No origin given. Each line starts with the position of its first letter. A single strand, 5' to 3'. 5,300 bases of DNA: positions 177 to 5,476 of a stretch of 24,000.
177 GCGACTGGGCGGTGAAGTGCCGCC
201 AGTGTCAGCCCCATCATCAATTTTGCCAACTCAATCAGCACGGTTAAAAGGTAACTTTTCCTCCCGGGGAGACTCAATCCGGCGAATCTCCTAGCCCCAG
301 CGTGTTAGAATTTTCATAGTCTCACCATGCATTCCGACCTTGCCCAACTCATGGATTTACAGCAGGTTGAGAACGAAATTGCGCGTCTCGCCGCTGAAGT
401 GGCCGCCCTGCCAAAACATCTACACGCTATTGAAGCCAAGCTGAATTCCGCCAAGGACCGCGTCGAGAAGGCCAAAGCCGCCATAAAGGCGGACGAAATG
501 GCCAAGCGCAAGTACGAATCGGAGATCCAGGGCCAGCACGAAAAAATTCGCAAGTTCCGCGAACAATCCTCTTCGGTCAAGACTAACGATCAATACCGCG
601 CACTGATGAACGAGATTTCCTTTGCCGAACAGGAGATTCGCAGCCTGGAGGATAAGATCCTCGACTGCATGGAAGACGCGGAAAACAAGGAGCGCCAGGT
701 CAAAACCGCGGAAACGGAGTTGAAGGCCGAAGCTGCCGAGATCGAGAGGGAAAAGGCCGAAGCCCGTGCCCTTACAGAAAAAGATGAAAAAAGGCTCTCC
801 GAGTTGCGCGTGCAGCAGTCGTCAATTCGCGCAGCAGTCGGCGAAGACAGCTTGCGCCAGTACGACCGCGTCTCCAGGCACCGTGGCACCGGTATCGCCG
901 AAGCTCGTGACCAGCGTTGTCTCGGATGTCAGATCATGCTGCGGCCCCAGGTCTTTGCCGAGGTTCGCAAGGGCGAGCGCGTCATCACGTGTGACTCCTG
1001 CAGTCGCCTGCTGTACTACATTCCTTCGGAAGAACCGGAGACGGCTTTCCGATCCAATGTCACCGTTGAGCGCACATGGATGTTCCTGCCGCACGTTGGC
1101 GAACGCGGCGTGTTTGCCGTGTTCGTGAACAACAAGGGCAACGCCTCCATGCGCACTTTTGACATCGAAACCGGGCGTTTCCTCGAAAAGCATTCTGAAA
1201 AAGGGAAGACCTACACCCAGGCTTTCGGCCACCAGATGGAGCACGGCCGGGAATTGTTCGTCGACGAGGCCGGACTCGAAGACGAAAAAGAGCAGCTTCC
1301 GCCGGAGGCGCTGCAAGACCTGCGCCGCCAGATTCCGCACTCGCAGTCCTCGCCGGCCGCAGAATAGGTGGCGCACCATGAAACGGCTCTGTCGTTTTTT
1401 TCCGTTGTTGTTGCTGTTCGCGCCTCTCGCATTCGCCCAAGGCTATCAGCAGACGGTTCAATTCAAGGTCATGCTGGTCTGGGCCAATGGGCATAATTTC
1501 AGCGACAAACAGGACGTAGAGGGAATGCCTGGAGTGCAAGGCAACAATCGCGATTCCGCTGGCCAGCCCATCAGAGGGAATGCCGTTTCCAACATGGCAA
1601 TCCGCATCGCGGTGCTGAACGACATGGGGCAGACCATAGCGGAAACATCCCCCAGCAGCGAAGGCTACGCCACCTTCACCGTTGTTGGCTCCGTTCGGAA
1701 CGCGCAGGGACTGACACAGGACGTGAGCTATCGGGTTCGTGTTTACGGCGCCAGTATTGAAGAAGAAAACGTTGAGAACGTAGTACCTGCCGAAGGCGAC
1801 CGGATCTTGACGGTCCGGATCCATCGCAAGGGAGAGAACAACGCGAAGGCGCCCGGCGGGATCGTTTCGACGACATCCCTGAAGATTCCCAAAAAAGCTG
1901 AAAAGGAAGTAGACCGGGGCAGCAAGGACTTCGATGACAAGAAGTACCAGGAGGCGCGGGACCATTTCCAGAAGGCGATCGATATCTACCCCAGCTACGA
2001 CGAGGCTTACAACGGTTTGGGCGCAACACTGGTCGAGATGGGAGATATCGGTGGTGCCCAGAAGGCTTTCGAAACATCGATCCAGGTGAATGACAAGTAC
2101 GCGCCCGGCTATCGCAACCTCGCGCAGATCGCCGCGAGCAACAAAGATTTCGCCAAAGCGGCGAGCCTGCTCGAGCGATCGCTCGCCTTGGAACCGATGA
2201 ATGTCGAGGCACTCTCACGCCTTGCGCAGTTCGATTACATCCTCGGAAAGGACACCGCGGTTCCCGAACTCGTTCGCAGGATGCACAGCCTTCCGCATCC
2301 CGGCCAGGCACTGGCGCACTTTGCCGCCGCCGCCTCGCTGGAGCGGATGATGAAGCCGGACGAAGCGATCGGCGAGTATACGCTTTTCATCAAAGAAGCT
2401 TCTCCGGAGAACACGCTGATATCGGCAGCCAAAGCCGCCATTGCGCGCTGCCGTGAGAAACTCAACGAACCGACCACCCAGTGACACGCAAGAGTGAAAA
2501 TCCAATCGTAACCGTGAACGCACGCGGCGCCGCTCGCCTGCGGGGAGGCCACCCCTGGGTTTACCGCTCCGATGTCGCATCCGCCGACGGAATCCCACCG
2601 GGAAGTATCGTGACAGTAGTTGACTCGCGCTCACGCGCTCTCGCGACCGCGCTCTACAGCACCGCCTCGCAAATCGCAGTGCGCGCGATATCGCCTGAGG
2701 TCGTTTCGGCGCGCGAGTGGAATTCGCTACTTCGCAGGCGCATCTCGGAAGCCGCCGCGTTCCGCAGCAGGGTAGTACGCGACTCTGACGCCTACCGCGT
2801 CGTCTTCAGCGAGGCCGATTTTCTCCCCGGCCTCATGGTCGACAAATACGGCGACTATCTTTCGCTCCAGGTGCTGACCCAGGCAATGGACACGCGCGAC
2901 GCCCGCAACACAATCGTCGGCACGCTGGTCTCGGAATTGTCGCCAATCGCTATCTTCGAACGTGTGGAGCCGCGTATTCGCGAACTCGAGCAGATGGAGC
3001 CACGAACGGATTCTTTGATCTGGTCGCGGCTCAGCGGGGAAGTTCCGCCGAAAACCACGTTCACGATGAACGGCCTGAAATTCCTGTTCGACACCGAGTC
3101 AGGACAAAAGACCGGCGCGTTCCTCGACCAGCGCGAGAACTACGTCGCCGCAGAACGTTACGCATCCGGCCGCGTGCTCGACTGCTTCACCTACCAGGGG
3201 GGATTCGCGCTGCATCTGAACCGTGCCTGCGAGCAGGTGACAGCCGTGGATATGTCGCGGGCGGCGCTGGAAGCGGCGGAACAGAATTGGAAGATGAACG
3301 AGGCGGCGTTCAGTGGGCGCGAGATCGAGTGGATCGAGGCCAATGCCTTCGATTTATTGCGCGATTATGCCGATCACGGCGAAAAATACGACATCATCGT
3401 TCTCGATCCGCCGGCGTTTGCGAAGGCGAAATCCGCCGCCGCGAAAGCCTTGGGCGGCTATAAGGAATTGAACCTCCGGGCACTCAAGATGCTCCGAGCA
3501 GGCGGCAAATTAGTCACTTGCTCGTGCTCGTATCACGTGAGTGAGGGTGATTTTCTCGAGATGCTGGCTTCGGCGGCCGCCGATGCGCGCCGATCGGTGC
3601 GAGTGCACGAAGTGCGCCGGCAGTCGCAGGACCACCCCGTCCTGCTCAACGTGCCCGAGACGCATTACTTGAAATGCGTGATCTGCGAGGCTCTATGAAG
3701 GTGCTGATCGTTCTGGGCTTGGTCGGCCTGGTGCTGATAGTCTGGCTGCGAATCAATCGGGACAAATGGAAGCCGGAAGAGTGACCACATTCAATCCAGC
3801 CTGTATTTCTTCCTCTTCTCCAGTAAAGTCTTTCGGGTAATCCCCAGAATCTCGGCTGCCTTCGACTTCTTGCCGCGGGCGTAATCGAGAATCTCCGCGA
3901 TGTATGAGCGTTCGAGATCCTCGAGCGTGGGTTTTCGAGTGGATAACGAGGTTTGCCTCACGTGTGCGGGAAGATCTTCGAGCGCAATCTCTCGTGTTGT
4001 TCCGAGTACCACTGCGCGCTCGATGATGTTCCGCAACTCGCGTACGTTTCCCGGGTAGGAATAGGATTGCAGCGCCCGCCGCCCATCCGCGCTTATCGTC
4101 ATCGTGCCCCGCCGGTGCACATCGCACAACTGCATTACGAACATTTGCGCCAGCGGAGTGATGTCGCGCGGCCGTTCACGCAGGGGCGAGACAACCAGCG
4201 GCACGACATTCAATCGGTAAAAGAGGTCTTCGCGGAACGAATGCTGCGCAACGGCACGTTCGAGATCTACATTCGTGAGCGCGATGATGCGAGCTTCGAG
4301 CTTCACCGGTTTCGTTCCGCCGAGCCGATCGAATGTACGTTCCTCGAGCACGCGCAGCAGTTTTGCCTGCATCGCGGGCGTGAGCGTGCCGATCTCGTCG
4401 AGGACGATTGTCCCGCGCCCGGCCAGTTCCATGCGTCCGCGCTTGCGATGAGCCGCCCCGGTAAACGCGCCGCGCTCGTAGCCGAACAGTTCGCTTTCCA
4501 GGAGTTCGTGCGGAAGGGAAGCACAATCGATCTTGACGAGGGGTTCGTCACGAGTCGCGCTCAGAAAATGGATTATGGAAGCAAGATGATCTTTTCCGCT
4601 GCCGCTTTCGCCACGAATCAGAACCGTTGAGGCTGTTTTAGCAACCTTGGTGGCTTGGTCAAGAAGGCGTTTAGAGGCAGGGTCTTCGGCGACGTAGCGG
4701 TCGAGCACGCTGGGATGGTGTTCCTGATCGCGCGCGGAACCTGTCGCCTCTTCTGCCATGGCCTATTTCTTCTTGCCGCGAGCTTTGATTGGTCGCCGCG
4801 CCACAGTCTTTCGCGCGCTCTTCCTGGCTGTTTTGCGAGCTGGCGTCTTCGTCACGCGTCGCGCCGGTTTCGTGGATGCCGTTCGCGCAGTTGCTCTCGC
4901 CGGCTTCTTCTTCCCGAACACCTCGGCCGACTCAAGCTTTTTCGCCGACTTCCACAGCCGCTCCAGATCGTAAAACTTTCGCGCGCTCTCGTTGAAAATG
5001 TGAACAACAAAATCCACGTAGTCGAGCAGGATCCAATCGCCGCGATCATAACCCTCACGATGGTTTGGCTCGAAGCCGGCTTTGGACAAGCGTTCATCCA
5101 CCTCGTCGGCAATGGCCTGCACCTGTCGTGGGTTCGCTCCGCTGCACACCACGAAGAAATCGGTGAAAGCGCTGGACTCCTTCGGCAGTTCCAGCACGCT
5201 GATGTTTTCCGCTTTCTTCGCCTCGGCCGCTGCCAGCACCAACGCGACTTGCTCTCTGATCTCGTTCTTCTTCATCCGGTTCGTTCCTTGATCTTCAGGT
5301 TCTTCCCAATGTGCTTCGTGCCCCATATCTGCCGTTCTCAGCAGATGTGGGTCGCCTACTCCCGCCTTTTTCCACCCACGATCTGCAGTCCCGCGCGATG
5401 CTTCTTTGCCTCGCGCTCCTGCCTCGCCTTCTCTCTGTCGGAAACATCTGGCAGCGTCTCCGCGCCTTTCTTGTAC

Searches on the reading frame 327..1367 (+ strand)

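Call 7: search_protein_families(library=pfam, proteins=[window:327-1367:+], max_evalue=0.01)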
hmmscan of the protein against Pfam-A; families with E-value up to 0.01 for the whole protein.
window:327-1367:+ (346 aa): 5 families
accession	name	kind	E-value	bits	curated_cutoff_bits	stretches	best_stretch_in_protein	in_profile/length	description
PF02591.20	Zn_ribbon_9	-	1e-10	42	29.1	1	197-229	1-33/33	C4-type zinc ribbon domain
PF24481.2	CT398_CC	-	7.9e-09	36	27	1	11-186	1-179/180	CT398-like coiled coil hairpin domain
PF14389.11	Lzipper-MIP1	-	0.00054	20.7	32.2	0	79-115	42-78/84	Leucine-zipper of ternary complex factor MIP1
PF00261.25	Tropomyosin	-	0.003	17.5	38.6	0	30-184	6-125/242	Tropomyosin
PF25450.1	Rab11-FIP3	-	0.0051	17.5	31.9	1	11-72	63-124/125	Rab11-FIP3-like domain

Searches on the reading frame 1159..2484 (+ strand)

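Call 7: search_protein_families(library=pfam, proteins=[window:1159-2484:+], max_evalue=0.01)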
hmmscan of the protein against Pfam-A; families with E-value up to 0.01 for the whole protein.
window:1159-2484:+ (441 aa): 14 families
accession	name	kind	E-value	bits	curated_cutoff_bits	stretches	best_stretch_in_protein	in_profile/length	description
PF07719.23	TPR_2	-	2.8e-14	52.4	27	2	316-346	2-32/34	Tetratricopeptide repeat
PF00515.34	TPR_1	-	5.3e-12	45.5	27.8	1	261-280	15-34/34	Tetratricopeptide repeat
PF13431.12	TPR_17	-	2.9e-11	43.2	24.4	1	270-301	2-33/34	Tetratricopeptide repeat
PF14559.12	TPR_19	-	3e-11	43.9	25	2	258-321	2-64/68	Tetratricopeptide repeat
PF13424.12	TPR_12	-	8.3e-10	39.2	30.1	2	259-310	15-74/77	Tetratricopeptide repeat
PF13414.12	TPR_11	-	8.7e-10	38.6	26.8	1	257-295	4-42/42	TPR repeat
PF13428.12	TPR_14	-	2.7e-08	34.1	23.5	0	318-357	4-43/44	Tetratricopeptide repeat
PF13181.12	TPR_8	-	9.4e-08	32.1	25.7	0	282-312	2-32/34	Tetratricopeptide repeat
PF13432.12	TPR_16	-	1e-07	32.7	32.7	1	288-343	4-59/65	Tetratricopeptide repeat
PF13374.12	TPR_10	-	3.4e-05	24.1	27.5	0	259-277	14-32/42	Tetratricopeptide repeat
PF23914.1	TPR_CcmH_CycH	-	4.5e-05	23.8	42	1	287-360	56-132/158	Cytochrome c-type biogenesis protein H TPR domain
PF13371.12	TPR_9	-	0.0051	17.2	35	0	322-360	2-40/73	Tetratricopeptide repeat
PF12895.13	ANAPC3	-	0.0077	16.9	27.2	0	328-404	2-76/82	Anaphase-promoting complex, cyclosome, subunit 3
PF25064.1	ARM_TT21_5th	-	0.0087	16.8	27.8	0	321-403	7-91/117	TT21 fifth ARM repeats domain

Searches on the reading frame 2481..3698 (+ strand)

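Call 7: search_protein_families(library=pfam, proteins=[window:2481-3698:+], max_evalue=0.01)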
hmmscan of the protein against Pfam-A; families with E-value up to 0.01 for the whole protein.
window:2481-3698:+ (405 aa): 9 families
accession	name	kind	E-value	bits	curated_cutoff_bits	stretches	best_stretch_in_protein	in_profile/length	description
PF10672.15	Methyltrans_SAM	-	2.6e-19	70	27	1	183-368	77-258/286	S-adenosylmethionine-dependent methyltransferase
PF17785.7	PUA_3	-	1.9e-18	66.5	22.6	1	10-71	1-63/64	PUA-like domain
PF03602.21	Cons_hypoth95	-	2.2e-09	37.7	24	1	227-329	40-141/182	Conserved hypothetical protein 95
PF13847.12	Methyltransf_31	-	5.4e-08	33.1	27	1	231-359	6-119/145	Methyltransferase domain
PF05175.20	MTS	-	7.6e-07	29.4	23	1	228-346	31-138/170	Methyltransferase small domain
PF13649.12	Methyltransf_25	-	5e-06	27.5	27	1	232-308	1-70/97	Methyltransferase domain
PF09445.16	Methyltransf_15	-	5.4e-05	23.3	22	1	231-311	3-80/165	RNA cap guanine-N2 methyltransferase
PF08241.18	Methyltransf_11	-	0.00036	21.5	21.2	1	239-307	7-65/95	Methyltransferase domain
PF01170.24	UPF0020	-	0.0024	18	22.3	1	249-375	75-189/197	RMKL-like, methyltransferase domain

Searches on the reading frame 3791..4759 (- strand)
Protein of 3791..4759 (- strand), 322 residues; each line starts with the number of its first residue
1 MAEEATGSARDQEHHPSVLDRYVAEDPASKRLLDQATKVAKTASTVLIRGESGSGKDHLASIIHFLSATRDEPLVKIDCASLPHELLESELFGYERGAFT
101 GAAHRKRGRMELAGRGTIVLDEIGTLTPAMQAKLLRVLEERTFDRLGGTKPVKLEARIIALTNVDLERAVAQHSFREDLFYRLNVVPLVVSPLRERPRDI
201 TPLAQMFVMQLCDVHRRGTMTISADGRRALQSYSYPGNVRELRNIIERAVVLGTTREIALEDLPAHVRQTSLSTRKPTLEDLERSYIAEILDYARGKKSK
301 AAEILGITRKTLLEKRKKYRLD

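Call 7: search_protein_families(library=pfam, proteins=[window:3791-4759:-], max_evalue=0.01)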
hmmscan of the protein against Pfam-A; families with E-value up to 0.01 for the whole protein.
window:3791-4759:- (322 aa): 7 families
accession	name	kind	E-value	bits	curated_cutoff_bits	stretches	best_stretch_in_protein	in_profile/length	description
PF00158.32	Sigma54_activat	-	4.7e-63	212.3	20.2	1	24-188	3-167/168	Sigma-54 interaction domain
PF25601.1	AAA_lid_14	-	7.7e-23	80.6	27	1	194-276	1-83/87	AAA+ ATPase lid domain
PF14532.12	Sigma54_activ_2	-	7.3e-14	52.6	25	1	26-193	4-138/138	Sigma-54 interaction domain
PF02954.25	HTH_8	-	1.1e-12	47.9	22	1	278-319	1-42/42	Bacterial regulatory protein, Fis family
PF07728.20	AAA_5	-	1.3e-06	28.9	22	1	46-164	2-123/139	AAA domain (dynein-related subfamily)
PF07724.20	AAA_2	-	0.002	18.6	27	1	44-165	4-126/166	AAA domain (Cdc48 subfamily)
PF20720.3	nSTAND3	-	0.0082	16.3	27.2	0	32-76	6-50/155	Novel STAND NTPase 3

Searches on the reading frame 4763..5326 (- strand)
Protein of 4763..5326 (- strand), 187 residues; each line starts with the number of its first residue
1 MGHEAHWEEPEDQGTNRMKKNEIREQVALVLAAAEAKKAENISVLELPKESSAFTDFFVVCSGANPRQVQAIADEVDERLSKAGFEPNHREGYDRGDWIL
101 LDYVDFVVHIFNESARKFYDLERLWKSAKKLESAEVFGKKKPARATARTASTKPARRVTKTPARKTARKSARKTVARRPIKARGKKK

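Call 7: search_protein_families(library=pfam, proteins=[window:4763-5326:-], max_evalue=0.01)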
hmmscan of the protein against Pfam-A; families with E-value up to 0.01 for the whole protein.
window:4763-5326:- (187 aa): 1 family
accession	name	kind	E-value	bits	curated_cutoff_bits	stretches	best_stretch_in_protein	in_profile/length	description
PF02410.21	RsfS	-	1.2e-33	115.7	21.6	1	30-125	3-98/98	Ribosomal silencing factor during starvation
